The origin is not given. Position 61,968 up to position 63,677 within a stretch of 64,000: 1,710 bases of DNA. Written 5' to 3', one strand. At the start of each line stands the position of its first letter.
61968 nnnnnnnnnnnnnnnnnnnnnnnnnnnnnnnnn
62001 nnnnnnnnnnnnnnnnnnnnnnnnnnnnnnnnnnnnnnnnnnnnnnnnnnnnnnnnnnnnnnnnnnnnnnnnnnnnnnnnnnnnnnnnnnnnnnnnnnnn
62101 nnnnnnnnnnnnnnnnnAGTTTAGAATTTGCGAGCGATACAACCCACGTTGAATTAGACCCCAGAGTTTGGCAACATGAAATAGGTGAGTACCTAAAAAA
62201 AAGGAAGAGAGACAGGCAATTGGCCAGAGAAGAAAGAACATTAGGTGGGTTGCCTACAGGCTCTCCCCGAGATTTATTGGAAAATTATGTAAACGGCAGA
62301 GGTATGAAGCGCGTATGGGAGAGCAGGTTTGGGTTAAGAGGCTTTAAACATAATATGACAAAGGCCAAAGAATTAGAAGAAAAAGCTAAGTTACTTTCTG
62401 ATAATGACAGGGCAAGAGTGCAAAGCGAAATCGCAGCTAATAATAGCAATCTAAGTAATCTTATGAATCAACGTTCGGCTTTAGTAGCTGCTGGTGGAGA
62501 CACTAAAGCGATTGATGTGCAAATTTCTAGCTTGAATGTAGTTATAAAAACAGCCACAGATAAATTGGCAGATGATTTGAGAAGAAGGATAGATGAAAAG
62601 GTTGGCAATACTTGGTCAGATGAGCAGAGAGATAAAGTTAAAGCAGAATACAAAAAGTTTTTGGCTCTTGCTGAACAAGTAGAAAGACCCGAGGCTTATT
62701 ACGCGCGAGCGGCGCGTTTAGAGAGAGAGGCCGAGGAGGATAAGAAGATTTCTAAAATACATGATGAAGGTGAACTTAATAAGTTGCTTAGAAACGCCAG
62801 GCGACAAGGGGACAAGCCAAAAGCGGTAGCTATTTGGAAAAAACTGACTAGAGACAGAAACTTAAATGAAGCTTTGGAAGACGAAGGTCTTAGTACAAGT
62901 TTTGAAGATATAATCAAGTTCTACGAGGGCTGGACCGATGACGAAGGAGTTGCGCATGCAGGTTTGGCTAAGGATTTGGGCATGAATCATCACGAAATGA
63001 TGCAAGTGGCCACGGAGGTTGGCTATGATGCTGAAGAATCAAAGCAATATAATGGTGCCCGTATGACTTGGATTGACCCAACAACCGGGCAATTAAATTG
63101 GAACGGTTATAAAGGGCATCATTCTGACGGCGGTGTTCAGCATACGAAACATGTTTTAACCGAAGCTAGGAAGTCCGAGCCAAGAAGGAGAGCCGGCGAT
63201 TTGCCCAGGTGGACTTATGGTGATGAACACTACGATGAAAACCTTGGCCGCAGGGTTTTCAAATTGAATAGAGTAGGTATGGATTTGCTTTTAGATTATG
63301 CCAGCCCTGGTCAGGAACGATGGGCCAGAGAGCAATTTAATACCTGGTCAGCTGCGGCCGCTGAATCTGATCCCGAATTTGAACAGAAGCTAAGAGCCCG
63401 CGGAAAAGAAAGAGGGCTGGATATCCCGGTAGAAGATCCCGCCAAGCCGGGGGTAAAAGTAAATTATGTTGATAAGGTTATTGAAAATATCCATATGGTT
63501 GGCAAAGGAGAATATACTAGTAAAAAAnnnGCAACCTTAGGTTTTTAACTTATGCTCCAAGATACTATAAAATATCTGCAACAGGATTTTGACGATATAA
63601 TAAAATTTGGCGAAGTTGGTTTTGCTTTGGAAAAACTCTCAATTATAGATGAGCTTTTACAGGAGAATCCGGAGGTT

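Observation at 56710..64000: Co-directional cluster of secreted or low-complexity proteins ending in a giant VirB6/TrbL-like membrane protein: candidate T4SS or surface-appendage locus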

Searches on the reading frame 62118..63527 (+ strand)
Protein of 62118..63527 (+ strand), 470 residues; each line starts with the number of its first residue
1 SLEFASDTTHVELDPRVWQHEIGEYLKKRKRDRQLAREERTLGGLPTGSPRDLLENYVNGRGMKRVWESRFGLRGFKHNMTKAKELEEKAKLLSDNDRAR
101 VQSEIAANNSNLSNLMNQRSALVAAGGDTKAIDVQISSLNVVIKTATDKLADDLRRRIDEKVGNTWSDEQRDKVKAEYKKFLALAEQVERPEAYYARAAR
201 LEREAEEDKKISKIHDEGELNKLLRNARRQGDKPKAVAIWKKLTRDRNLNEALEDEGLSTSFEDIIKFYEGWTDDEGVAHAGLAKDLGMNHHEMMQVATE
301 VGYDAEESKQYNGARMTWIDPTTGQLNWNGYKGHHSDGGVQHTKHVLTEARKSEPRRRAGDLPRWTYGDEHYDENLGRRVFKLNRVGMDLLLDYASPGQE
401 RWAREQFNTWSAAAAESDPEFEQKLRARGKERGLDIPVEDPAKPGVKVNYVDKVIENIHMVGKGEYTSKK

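Call 82: search_protein_representatives(protein=window:62118-63527:+)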
Query: 470 residues. Proteins with E-value up to 0.001 (for the whole library): 59; up to 1e-10: 23; up to 1e-30: 8. The best 59 are listed.
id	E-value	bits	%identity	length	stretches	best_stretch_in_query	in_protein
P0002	2.3e-214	729.1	72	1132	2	99-470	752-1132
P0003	8.8e-105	367.8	50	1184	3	92-435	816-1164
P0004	1.6e-101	357.1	49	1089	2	138-434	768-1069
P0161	6.6e-95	335.3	83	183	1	289-470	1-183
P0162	7.9e-84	298.7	47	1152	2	132-433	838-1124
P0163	1.3e-76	275.0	47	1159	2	157-425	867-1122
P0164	2.8e-64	234.3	46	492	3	145-433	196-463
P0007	1.2e-54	202.6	40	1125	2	89-426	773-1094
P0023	4.1e-30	121.7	38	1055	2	148-393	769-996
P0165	2.3e-23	99.4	36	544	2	132-449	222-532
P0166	1.4e-20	90.3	32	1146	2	147-398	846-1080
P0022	3.6e-20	88.9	31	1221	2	142-452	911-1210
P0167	4.2e-18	82.1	34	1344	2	168-429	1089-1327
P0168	1.7e-17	80.1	33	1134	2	147-432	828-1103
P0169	5.8e-17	78.3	29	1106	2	160-407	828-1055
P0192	3.4e-06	42.8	32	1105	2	181-452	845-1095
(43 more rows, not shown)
